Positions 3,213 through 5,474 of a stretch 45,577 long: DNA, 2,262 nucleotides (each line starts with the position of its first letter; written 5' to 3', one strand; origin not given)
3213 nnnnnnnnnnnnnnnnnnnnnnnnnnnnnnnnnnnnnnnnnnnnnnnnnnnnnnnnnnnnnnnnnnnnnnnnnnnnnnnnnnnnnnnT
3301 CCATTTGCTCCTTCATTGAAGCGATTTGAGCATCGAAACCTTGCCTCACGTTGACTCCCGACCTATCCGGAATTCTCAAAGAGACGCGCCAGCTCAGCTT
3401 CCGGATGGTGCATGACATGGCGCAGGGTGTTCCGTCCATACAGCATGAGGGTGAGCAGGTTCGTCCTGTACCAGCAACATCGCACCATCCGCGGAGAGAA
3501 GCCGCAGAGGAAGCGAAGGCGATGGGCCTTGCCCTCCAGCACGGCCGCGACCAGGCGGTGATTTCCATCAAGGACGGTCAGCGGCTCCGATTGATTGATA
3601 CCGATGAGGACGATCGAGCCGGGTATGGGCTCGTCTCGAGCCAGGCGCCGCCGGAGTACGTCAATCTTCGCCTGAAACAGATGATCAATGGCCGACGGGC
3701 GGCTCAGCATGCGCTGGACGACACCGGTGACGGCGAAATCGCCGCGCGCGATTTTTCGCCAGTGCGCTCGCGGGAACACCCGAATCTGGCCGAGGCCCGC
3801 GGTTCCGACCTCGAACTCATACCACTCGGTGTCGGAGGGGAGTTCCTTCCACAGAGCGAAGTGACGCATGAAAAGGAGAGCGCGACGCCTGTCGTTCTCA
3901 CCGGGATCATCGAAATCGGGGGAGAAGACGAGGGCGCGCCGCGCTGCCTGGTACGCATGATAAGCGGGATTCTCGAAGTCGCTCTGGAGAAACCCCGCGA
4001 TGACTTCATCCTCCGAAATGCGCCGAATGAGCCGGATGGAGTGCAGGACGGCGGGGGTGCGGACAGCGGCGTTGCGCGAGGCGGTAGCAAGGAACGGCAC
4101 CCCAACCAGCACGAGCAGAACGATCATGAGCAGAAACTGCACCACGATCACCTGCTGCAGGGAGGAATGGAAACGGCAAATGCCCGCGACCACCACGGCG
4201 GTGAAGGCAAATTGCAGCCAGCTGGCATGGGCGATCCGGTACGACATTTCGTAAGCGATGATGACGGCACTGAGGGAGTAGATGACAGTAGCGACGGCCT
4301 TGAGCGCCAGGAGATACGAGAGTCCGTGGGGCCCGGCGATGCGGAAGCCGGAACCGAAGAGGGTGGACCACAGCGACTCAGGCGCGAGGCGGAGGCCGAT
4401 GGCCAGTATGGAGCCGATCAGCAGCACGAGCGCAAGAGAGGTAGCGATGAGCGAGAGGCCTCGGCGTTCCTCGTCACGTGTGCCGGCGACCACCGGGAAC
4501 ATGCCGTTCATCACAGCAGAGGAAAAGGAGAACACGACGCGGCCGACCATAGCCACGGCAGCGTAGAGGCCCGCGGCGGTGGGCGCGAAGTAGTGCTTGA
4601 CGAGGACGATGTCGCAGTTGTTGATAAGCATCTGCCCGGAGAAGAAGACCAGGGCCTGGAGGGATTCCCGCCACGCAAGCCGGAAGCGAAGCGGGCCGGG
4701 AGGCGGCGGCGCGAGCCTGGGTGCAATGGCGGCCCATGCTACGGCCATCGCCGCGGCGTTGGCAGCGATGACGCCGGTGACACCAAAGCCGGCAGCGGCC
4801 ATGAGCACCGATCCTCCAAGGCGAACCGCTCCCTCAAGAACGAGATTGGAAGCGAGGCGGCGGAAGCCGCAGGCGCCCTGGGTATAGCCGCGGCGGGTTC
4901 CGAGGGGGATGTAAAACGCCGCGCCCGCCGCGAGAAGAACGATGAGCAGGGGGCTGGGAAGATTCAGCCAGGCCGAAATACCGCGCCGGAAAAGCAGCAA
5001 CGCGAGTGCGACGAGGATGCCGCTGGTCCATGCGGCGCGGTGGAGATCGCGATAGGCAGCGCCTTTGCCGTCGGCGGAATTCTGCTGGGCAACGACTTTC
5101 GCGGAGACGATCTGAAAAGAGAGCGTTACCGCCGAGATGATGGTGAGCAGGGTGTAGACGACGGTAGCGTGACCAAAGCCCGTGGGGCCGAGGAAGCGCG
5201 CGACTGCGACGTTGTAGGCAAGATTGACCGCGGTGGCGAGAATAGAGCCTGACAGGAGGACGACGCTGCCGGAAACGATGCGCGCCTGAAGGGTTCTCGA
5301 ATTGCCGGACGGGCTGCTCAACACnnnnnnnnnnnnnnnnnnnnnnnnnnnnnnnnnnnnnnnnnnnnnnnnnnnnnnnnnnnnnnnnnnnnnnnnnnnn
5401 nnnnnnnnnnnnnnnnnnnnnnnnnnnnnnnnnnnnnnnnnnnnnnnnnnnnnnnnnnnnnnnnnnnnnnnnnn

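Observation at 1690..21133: Non-canonical glycan assembly/export gene set around a PelB/BcsC-like TPR-porin, with no recognisable synthase, Wza or Wzc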

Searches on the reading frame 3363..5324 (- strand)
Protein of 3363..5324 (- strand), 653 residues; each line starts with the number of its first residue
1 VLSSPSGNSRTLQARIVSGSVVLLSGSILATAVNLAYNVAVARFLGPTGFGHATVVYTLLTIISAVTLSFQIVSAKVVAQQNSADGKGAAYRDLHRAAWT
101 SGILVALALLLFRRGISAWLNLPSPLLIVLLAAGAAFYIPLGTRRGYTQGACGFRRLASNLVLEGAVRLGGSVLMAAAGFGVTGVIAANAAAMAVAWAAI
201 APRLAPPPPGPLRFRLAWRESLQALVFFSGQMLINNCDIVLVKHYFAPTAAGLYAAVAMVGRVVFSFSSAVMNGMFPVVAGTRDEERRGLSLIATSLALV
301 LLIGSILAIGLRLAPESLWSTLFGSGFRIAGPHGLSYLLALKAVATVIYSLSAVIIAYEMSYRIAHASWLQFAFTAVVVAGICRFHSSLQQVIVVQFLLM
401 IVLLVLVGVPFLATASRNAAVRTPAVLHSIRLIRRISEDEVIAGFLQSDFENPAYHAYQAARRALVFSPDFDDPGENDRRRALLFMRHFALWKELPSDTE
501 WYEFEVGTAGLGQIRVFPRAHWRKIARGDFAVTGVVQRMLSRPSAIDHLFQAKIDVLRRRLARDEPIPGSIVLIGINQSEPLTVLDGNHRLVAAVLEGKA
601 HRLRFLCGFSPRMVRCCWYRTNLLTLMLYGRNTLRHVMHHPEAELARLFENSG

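Call 3: search_protein_families(library=pfam, proteins=[window:3363-5324:-], max_evalue=0.01)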
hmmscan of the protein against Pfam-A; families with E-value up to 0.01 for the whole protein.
window:3363-5324:- (653 aa): 0 families

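Call 7: search_protein_families(library=ncbifam, proteins=[window:3363-5324:-], max_evalue=0.1)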
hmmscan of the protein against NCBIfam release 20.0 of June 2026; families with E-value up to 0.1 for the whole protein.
window:3363-5324:- (653 aa): 1 family
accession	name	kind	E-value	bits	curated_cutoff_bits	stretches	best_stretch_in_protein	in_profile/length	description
NF047706.1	LIC12611_phage_tail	subfamily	0.031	13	480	1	147-202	348-401/628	LIC12611 family phage tail protein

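Call 9: search_protein_families(library=pfam, proteins=[window:3363-5324:-], max_evalue=10)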
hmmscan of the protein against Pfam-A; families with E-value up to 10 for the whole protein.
window:3363-5324:- (653 aa): 1 family
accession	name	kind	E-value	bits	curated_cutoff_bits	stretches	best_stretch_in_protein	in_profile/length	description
PF03935.22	SKN1_KRE6_Sbg1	-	0.1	11.4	30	1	387-514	38-168/501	Beta-glucan synthesis-associated protein SKN1/KRE6/Sbg1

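Call 24: find_homologous_proteins(query=window:3363-5324:-, max_evalue=0.001)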
Query window:3363-5324:- (653 aa): 2637 proteins with E <= 0.001 among 8000 candidates; the best 120 are listed.
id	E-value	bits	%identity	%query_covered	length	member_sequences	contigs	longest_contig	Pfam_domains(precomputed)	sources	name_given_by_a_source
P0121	0.0e+0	1424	100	100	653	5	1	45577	-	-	-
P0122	1.9e-296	1003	70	100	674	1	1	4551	PF01943.23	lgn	-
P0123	4.4e-291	985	69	100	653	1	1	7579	-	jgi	jgi:O-antigen/teichoic acid export membrane protein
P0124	1.1e-289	980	69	100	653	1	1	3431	-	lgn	-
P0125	2.7e-289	979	69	100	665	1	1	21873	-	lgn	-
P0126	1.1e-286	971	67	100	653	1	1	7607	-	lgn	-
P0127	2.0e-285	966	68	100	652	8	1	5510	-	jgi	jgi:O-antigen/teichoic acid export membrane protein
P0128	8.3e-284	961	68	100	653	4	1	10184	-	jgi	jgi:O-antigen/teichoic acid export membrane protein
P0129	9.5e-283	958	68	100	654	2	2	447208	-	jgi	jgi:O-antigen/teichoic acid export membrane protein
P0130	9.6e-283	958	68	98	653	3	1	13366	-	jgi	jgi:O-antigen/teichoic acid export membrane protein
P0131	1.2e-281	954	67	100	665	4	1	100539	-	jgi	jgi:O-antigen/teichoic acid export membrane protein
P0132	5.1e-281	952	67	100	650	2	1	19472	-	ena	-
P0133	1.5e-278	944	67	99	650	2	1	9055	-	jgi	jgi:O-antigen/teichoic acid export membrane protein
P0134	2.9e-278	943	67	100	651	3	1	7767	-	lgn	-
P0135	3.6e-278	942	67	100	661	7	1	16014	-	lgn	-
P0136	3.7e-278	942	68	98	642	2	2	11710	PF01943.23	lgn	-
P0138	6.6e-274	928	66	98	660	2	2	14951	PF01943.23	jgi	jgi:hypothetical protein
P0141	7.8e-273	925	65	100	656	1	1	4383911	-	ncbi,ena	-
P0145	3.4e-272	923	66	100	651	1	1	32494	PF01943.23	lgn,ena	-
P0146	4.1e-272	922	64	100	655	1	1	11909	PF01943.23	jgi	-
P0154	1.7e-270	917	66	100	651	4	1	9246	PF01943.23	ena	-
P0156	2.2e-270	917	62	100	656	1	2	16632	PF01943.23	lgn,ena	-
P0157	3.3e-270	916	64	100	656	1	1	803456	PF01943.23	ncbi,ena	-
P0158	3.9e-270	916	62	100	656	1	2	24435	PF01943.23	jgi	-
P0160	7.1e-270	915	66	98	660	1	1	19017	PF01943.23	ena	-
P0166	5.0e-269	912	65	99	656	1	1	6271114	PF01943.23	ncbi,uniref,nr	ncbi:oligosaccharide flippase family protein [Alloacidobacterium dinghuense]|uniref:Oligosaccharide 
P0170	7.0e-269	912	63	100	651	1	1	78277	PF01943.23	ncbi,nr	ncbi:MAG TPA: hypothetical protein VK819_02080 [Acidobacteriaceae bacterium]|nr:hypothetical protein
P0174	5.7e-268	909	65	98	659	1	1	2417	PF01943.23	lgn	-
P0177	8.7e-268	908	64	100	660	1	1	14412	PF01943.23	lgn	-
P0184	5.1e-267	906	64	99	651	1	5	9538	PF01943.23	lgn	-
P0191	3.5e-266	903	63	100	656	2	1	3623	PF01943.23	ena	-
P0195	2.1e-265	900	65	98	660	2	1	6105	PF01943.23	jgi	jgi:O-antigen/teichoic acid export membrane protein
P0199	5.0e-265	899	63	100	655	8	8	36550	PF01943.23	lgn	-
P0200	5.3e-265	899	64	100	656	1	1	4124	PF01943.23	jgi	jgi:O-antigen/teichoic acid export membrane protein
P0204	8.8e-265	898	63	100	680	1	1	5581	PF01943.23,PF13440.12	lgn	-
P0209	1.4e-264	898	63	100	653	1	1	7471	PF01943.23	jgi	jgi:O-antigen/teichoic acid export membrane protein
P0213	2.4e-264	897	63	99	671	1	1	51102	PF01943.23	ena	-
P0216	3.0e-264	896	64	99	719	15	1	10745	PF01943.23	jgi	-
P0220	3.3e-264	896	63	98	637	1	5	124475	PF01943.23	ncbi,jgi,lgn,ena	jgi:O-antigen/teichoic acid export membrane protein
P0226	1.0e-263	895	64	99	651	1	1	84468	PF01943.23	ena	-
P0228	1.1e-263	895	63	98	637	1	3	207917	PF01943.23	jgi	jgi:O-antigen/teichoic acid export membrane protein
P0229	2.2e-263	894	63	100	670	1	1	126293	PF01943.23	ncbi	-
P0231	3.1e-263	893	64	100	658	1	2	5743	PF01943.23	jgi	jgi:O-antigen/teichoic acid export membrane protein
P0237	5.2e-263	892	63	100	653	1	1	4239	PF01943.23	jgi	jgi:O-antigen/teichoic acid export membrane protein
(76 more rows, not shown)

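Call 27: search_solved_structures(query=A2, max_evalue=10, show_alignments=2)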
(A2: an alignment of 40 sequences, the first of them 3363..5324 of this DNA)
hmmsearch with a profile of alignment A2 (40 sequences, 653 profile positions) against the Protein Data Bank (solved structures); distinct sequences matched with E-value up to 10: 2.
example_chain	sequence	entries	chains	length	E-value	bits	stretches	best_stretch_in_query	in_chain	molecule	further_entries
4o8v_A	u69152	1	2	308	1.1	10.7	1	448-497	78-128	Alginate biosynthesis protein AlgJ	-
3fpv_A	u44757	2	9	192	1.6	10.2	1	169-206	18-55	Extracellular haem-binding protein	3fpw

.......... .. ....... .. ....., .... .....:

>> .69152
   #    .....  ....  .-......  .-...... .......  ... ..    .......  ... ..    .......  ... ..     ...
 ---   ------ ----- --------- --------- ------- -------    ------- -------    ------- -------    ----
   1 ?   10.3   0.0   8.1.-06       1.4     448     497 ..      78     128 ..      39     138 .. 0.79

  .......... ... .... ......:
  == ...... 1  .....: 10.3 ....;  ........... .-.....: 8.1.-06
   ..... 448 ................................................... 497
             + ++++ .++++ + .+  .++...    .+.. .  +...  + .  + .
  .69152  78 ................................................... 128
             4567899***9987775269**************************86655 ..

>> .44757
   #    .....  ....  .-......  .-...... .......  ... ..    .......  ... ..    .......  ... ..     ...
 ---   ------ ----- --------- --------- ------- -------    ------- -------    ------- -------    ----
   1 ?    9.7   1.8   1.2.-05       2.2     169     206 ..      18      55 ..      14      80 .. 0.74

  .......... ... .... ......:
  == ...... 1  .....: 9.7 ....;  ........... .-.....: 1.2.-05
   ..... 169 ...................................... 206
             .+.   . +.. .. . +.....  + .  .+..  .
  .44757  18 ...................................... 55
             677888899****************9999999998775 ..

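Call 37: predict_structure(alignment_id=A2)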
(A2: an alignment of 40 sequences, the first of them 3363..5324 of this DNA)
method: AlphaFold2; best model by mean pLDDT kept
length: 653 residues; sequences in the alignment: 40
mean_pLDDT: 78.6   pTM: 0.60
mean pLDDT of the five models: 78.6, 74.0, 72.8, 62.6, 54.1
residues with pLDDT >= 90: 98; 70-90: 416; 50-70: 100; < 50: 39
segments of 3 or more residues with pLDDT < 50: 1-19, 282-288, 420-428, 651-653
pLDDT, mean of each block of 10 residues (from residue 1): 31 47 61 83 89 88 82 78 74 87 91 90 88 87 82 69 83 87 87 82 56 63 82 89 90 90 81 64 50 81 89 87 84 86 93 83 64 91 92 95 90 69 45 84 81 68 78 83 71 82 81 80 77 85 69 87 82 82 88 88 88 78 72 70 63 44
secondary structure, 60 per line:
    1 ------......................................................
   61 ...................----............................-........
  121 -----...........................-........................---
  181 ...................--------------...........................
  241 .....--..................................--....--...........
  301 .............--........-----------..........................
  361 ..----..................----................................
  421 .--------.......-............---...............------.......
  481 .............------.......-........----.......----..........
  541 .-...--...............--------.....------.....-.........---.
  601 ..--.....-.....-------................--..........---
elements in order: H7-79 H84-111 H113-120 H126-152 H154-177 H181-199 H214-245 H248-281 H284-287 H290-313 H316-323 H335-362 H367-384 H389-421 E430-436 H438-449 H453-467 H474-493 E500-506 H508-513 H520-526 H532-541 H548-562 E571-575 E582-586 H588-596 E605-609 H611-615 H623-638 H641-650

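Call 42: fold_search(model_id=the predicted structure, library=pdb)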
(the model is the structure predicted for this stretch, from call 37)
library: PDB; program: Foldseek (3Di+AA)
matches with E <= 10: 416; with E <= 0.001: 44
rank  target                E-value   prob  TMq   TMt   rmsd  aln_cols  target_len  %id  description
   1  9g9p_A                1.5e-06  1.00  0.46  0.70   5.2       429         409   15  Lipid III flippase WzxE with NB10 and NB7 nanobodies in inward-facing conformation - crystal 2 (released 2025-01-22)
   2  6fhz                  2.4e-06  1.00  0.45  0.63   6.2       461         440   13  Inward-facing conformation of a multidrug resistance MATE family transporter of the MOP superfamily. (released 2019-05-08)
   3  3vvp_A                4.5e-06  1.00  0.42  0.60   6.4       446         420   13  Crystal structure of MATE in complex with Br-NRF (released 2013-04-03)
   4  6hfb_D                4.5e-06  1.00  0.45  0.61   6.1       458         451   14  Outward-facing conformation of a multidrug resistance MATE family transporter of the MOP superfamily. (released 2019-06-12)
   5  4mlb_C                4.9e-06  1.00  0.42  0.57   8.3       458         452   13  Reverse polarity of binding pocket suggests different function of a MOP superfamily transporter from Pyrococcus furios (released 2013-09-25)
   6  3wbn_A                6.0e-06  1.00  0.43  0.58   6.8       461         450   14  Crystal structure of MATE in complex with MaL6 (released 2013-06-12)
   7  4mlb_A                6.5e-06  1.00  0.45  0.61   6.2       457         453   13  Reverse polarity of binding pocket suggests different function of a MOP superfamily transporter from Pyrococcus furios (released 2013-09-25)
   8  6fv8_A                6.5e-06  1.00  0.42  0.58   6.8       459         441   14  Dimer structure of the MATE family multidrug resistance transporter Aq_128 from Aquifex aeolicus in the outward-facing (released 2019-03-20)
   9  9g9n_A                7.3e-06  1.00  0.47  0.70   5.1       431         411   15  Lipid III flippase WzxE with NB10 and NB7 nanobodies in inward-facing conformation - crystal 1 (released 2025-01-22)
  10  3vvr_A                7.6e-06  1.00  0.45  0.62   6.1       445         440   16  Crystal structure of MATE in complex with MaD5 (released 2013-04-03)
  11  3vvo                  7.9e-06  1.00  0.43  0.59   6.5       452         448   14  Crystal structure of MATE in the bent conformation (released 2013-04-03)
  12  3vvs_A                9.6e-06  1.00  0.45  0.62   5.9       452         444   15  Crystal structure of MATE in complex with MaD3S (released 2013-04-03)
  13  6z70_A                1.0e-05  1.00  0.43  0.59   6.1       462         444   13  Structure of the MATE family multidrug resistance transporter Aq_128 from Aquifex aeolicus in the outward-facing state (released 2021-12-01)
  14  6hfb_C                1.3e-05  1.00  0.45  0.61   6.0       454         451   16  Outward-facing conformation of a multidrug resistance MATE family transporter of the MOP superfamily. (released 2019-06-12)
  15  6gwh                  1.6e-05  1.00  0.45  0.63   6.2       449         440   13  Outward-facing conformation of a multidrug resistance MATE family transporter of the MOP superfamily. (released 2019-06-05)
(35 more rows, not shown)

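Call 56: search_protein_families(library=pfam, alignment_id=A2, max_evalue=5)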
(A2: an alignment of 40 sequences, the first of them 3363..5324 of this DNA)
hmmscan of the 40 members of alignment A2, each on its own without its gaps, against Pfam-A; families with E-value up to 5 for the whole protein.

A. member 1, window:3363-5324:- (653 aa): 1 family
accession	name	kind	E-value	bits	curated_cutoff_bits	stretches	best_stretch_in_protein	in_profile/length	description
PF03935.22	SKN1_KRE6_Sbg1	-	0.1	11.4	30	1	387-514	38-168/501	Beta-glucan synthesis-associated protein SKN1/KRE6/Sbg1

B. families by the number of members that match (of 40 scanned): 14 families
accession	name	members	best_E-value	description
PF01943.22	Polysacc_synt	16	3.8e-08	Polysaccharide biosynthesis protein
PF07937.16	DUF1686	3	0.044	Protein of unknown function (DUF1686)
PF25667.1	ASFV_P17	3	0.071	African swine fever virus minor capsid protein p17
PF20226.3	DUF6585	3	0.68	Family of unknown function (DUF6585)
PF07256.17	DUF1435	2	0.32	Protein of unknown function (DUF1435)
PF13440.11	Polysacc_synt_3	1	5.6e-09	Polysaccharide biosynthesis protein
PF01404.25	Ephrin_lbd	1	0.036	Ephrin receptor ligand binding domain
PF02553.20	CbiN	1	0.037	Cobalt transport protein component CbiN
PF05952.17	ComX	1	0.048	Bacillus competence pheromone ComX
PF01241.23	PSI_PSAK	1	0.068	Photosystem I psaG / psaK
PF03935.22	SKN1_KRE6_Sbg1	1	0.1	Beta-glucan synthesis-associated protein SKN1/KRE6/Sbg1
PF06796.16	NapE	1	0.13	Periplasmic nitrate reductase protein NapE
PF17864.7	AAA_lid_4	1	0.37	RuvB AAA lid domain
PF14828.11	Amnionless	1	0.42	Amnionless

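Call 59: find_encoding_contigs(protein=P0166, flank=10000, max_places=1)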
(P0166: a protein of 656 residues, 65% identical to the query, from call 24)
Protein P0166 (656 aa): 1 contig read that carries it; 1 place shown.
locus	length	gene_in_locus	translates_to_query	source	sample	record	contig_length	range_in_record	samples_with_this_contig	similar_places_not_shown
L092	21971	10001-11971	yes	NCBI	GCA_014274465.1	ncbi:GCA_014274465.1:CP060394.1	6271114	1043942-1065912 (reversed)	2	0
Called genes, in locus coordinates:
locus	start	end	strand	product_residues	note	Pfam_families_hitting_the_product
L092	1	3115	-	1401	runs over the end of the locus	PF25062:ARM_TT21_N (faint), PF00515:TPR_1 (faint), PF07719:TPR_2 (faint), PF13432:TPR_16 (weak), PF23914:TPR_CcmH_CycH (weak), PF13432:TPR_16 (weak), PF12895:ANAPC3, PF13432:TPR_16 (weak), +14 more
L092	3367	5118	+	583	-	-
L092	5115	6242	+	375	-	-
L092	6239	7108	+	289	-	PF02369:Big_1 (faint)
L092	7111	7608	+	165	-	-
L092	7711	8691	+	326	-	PF00535:Glycos_transf_2, PF13641:Glyco_tranf_2_3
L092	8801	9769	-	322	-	PF16317:Glyco_hydro_99 (weak)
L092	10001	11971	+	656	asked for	PF01943:Polysacc_synt (weak)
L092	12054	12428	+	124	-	PF13466:STAS_2 (weak), PF01740:STAS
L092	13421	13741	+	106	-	-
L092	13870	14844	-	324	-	-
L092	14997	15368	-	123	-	PF00072:Response_reg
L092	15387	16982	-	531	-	PF00072:Response_reg, PF00989:PAS, PF08448:PAS_4, PF13426:PAS_9, PF00512:HisKA, PF02518:HATPase_c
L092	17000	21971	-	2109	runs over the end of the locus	PF00672:HAMP, PF00672:HAMP, PF18947:HAMP_2, PF00672:HAMP, PF18947:HAMP_2, PF00672:HAMP, PF18947:HAMP_2, PF00672:HAMP, +17 more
